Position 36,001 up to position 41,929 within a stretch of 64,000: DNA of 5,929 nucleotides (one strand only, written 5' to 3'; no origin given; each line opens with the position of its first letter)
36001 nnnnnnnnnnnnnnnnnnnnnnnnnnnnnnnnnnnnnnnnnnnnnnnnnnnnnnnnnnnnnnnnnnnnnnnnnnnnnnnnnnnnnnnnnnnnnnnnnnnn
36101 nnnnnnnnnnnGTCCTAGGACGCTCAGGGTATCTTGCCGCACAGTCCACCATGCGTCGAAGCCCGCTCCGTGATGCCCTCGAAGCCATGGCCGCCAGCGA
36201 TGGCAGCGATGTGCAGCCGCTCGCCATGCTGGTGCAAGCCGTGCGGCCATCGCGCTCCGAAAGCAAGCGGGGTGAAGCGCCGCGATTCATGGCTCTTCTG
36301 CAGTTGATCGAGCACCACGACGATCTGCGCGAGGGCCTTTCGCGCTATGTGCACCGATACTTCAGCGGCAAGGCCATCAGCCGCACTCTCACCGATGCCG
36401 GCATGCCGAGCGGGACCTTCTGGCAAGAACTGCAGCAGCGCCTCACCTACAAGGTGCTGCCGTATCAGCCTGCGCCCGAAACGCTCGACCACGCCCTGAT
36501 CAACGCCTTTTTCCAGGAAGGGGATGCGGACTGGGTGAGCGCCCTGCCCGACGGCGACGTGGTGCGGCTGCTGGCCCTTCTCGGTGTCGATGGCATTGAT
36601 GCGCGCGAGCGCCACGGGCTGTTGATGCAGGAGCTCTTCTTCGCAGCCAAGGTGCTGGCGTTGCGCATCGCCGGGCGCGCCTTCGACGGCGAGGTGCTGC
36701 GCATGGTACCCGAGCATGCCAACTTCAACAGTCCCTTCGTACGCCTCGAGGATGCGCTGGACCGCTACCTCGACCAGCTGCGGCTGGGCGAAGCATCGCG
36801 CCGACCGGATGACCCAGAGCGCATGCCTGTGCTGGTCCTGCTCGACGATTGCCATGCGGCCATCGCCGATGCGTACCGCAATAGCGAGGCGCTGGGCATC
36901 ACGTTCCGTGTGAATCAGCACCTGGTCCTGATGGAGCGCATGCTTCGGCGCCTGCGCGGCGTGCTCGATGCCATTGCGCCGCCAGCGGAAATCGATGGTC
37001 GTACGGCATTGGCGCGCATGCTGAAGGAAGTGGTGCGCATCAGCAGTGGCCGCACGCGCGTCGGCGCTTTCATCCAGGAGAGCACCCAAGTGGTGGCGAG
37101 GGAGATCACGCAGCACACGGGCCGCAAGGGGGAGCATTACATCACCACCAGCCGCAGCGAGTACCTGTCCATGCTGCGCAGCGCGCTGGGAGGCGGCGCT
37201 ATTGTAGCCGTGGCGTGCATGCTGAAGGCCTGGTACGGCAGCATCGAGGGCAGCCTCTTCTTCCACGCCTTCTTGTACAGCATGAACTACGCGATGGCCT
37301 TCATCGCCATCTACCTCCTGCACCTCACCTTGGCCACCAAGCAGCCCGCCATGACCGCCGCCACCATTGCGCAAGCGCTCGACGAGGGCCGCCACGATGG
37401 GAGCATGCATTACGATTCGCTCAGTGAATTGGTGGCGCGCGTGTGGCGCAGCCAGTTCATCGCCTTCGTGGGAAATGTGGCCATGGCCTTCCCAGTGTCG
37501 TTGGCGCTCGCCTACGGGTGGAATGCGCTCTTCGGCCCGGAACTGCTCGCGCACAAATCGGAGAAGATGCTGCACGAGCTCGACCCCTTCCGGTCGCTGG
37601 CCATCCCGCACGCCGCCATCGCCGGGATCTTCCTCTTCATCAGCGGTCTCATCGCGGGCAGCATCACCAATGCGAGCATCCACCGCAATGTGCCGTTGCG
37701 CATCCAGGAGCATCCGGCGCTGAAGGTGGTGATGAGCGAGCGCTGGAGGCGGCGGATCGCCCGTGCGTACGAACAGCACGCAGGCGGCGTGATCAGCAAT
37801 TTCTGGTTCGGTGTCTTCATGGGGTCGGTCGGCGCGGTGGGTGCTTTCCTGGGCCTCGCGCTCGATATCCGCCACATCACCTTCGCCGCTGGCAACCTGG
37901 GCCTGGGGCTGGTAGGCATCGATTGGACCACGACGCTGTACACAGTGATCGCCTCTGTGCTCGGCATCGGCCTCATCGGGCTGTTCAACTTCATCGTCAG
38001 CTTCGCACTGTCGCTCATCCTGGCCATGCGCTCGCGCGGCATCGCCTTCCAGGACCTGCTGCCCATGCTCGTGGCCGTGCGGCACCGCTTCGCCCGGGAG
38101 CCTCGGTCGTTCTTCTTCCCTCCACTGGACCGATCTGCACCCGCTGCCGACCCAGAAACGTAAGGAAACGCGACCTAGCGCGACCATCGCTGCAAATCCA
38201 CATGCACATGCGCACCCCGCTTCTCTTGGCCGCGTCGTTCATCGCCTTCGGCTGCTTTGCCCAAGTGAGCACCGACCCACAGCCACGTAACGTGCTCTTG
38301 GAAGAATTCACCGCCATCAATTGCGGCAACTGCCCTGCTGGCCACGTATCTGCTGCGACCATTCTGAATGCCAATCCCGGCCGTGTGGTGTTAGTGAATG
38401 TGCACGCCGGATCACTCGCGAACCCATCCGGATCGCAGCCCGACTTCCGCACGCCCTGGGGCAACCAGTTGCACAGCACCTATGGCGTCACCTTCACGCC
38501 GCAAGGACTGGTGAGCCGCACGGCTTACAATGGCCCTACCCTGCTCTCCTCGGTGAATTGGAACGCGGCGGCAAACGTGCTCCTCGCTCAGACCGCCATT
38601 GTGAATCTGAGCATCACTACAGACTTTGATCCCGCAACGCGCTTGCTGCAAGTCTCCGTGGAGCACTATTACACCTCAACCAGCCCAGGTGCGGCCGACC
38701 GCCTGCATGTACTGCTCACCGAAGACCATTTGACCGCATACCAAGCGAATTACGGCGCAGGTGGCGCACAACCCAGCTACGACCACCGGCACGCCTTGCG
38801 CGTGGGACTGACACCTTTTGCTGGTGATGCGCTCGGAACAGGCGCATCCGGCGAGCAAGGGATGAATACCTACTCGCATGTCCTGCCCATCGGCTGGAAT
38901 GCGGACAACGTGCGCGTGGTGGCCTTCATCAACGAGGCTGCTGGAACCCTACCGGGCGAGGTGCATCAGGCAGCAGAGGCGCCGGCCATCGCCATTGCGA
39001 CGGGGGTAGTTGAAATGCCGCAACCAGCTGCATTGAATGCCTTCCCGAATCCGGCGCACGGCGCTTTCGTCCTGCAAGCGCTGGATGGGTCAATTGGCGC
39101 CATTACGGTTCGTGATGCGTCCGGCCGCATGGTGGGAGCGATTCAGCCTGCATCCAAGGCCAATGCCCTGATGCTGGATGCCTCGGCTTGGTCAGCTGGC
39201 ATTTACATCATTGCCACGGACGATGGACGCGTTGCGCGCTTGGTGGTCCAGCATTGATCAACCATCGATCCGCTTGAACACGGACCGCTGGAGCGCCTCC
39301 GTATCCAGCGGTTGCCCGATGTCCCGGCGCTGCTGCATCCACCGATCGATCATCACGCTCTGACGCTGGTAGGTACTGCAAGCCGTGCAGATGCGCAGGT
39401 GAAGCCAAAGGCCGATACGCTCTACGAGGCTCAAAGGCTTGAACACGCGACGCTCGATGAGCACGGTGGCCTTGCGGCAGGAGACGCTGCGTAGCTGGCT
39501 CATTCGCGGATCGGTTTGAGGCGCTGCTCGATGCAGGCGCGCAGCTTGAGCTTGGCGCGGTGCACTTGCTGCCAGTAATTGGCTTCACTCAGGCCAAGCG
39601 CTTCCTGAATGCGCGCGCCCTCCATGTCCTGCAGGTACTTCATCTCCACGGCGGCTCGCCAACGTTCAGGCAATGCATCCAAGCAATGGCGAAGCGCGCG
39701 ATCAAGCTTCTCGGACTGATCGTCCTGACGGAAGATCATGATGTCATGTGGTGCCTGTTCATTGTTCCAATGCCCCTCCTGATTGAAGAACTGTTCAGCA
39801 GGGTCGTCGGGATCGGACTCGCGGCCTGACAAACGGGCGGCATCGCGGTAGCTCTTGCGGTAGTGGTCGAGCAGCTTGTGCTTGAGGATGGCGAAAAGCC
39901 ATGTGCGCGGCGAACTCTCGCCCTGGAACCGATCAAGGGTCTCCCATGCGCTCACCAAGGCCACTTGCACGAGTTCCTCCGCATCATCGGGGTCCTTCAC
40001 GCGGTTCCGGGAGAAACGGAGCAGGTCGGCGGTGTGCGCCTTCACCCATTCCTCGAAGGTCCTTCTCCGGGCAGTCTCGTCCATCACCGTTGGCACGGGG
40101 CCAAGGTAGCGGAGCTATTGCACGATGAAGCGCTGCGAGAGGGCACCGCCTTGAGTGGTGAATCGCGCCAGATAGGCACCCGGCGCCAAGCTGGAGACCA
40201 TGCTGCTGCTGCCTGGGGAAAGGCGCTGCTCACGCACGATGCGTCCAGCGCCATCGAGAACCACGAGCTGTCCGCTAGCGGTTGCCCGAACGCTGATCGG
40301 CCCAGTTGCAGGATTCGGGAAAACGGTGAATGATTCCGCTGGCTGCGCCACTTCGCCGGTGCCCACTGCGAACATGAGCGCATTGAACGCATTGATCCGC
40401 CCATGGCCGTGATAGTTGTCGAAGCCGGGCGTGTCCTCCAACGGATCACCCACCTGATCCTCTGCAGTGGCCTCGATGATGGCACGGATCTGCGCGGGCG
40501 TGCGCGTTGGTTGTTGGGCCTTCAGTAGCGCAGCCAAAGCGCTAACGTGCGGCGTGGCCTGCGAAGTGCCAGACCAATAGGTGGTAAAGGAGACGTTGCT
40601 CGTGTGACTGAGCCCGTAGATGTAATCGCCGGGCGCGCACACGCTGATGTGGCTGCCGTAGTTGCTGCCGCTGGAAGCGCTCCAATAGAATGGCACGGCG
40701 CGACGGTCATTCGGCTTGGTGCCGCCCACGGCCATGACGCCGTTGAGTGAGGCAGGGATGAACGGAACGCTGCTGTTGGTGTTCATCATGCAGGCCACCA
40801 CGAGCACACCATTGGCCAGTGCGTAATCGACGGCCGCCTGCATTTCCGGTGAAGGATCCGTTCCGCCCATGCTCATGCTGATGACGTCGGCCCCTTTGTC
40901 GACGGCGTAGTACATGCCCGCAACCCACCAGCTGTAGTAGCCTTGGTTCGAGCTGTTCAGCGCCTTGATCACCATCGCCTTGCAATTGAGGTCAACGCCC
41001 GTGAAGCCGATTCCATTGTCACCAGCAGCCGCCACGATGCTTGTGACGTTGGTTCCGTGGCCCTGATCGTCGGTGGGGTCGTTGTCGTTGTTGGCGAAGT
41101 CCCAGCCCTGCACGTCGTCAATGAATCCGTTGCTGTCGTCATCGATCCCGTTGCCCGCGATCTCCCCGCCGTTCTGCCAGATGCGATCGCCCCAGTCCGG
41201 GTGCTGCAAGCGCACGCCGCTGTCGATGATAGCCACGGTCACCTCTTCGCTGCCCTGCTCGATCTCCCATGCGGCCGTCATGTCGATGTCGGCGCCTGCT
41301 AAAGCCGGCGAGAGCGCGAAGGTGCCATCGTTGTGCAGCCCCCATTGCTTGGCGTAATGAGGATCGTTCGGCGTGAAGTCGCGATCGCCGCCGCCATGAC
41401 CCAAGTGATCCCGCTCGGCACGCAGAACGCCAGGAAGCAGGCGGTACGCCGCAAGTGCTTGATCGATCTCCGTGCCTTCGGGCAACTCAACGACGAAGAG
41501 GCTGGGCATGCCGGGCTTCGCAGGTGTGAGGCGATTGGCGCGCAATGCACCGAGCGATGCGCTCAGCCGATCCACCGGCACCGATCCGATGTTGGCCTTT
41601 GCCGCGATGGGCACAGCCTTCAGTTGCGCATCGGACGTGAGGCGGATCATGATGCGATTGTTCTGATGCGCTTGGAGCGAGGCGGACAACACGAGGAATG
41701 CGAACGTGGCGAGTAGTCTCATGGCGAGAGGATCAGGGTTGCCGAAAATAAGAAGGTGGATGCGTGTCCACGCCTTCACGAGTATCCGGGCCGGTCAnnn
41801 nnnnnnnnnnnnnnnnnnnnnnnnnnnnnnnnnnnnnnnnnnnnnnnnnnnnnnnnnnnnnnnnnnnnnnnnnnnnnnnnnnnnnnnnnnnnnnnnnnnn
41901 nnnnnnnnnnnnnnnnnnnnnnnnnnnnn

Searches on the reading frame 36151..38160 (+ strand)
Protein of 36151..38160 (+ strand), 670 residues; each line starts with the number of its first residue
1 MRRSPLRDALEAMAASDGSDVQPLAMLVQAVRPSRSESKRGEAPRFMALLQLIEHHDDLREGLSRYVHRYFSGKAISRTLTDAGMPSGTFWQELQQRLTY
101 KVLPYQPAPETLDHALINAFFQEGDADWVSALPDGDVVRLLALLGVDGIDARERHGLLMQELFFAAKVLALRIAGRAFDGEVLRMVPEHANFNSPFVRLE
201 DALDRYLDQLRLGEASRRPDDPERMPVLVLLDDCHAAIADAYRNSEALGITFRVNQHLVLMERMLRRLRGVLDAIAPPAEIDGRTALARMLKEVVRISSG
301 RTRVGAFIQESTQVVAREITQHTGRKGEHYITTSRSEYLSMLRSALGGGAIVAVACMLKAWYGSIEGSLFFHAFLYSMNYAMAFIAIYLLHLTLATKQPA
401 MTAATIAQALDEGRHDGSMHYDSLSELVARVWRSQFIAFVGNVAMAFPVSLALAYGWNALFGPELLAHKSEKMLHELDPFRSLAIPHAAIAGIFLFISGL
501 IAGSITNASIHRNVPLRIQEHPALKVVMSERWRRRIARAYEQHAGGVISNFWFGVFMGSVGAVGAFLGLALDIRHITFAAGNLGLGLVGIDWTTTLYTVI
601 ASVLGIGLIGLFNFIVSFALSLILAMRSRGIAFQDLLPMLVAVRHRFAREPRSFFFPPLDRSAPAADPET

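Call 19: search_protein_families(library=pfam, proteins=[window:36151-38160:+], max_evalue=0.01)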
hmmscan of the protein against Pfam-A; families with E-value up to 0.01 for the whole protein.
window:36151-38160:+ (670 aa): 1 family
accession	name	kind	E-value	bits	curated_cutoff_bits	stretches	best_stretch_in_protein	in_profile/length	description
PF10136.14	SpecificRecomb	-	8.3e-179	596.4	24.6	1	21-657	4-639/639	Site-specific recombinase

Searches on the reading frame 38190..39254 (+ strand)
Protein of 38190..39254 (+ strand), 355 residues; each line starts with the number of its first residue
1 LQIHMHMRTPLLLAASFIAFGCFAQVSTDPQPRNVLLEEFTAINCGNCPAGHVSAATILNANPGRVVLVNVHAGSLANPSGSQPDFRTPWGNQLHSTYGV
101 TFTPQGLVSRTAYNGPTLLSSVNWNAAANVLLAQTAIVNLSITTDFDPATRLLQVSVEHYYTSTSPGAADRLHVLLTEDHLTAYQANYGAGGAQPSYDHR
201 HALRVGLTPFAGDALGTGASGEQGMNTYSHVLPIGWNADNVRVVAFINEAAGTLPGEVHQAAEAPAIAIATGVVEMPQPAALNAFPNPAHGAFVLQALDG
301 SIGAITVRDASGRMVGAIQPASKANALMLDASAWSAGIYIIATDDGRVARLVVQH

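Call 19: search_protein_families(library=pfam, proteins=[window:38190-39254:+], max_evalue=0.01)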
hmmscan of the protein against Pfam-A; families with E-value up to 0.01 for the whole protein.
window:38190-39254:+ (355 aa): 2 families
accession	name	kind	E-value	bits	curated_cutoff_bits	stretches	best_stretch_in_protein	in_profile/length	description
PF11551.14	Omp28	-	4.3e-24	85.7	34.9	1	92-265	2-166/171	Outer membrane protein Omp28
PF18962.6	Por_Secre_tail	-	1.2e-06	29.1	27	1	285-347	2-66/75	Secretion system C-terminal sorting domain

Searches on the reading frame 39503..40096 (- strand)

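Call 19: search_protein_families(library=pfam, proteins=[window:39503-40096:-], max_evalue=0.01)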
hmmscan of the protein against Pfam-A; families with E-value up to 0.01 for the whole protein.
window:39503-40096:- (198 aa): 4 families
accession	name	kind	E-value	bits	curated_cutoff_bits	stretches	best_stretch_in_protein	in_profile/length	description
PF04542.20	Sigma70_r2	-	2.9e-16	59.5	24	1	18-82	2-68/71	Sigma-70 region 2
PF08281.18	Sigma70_r4_2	-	1.3e-12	47.6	25.7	1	133-185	2-54/54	Sigma-70, region 4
PF22029.2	PhyR_sigma2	-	1.8e-06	28.3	27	1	20-71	3-54/55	Sigma2 domain of PhyR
PF04545.22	Sigma70_r4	-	0.0011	18.9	24.1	1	138-186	1-49/50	Sigma-70, region 4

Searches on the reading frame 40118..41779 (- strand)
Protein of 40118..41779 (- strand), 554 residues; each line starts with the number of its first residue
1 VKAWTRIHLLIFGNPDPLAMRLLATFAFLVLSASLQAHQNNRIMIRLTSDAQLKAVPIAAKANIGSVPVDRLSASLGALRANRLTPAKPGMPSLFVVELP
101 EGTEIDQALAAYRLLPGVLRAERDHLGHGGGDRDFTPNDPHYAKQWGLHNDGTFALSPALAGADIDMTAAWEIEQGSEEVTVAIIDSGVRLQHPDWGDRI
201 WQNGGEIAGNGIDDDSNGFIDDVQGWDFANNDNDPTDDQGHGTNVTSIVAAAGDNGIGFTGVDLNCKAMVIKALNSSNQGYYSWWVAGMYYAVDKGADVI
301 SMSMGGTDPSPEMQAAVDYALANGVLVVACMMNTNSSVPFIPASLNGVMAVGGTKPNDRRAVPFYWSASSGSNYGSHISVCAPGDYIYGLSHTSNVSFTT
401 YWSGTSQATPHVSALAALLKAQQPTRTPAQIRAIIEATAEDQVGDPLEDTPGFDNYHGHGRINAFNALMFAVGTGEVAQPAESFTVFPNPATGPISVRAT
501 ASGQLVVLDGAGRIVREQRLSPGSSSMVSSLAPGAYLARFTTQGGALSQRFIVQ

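Call 21: search_protein_families(library=pfam, proteins=[window:40118-41779:-], max_evalue=0.01)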
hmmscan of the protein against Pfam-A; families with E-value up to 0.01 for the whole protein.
window:40118-41779:- (554 aa): 3 families
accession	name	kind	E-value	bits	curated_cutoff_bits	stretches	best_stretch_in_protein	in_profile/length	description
PF00082.27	Peptidase_S8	-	2.4e-48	165.4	21.8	1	178-460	2-288/288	Subtilase family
PF18962.6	Por_Secre_tail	-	9.3e-06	26.3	27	1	486-553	1-75/75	Secretion system C-terminal sorting domain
PF16361.10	Peptidase_S8_N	-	0.0026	18.7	30.5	0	138-152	128-142/142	N-terminal of Subtilase family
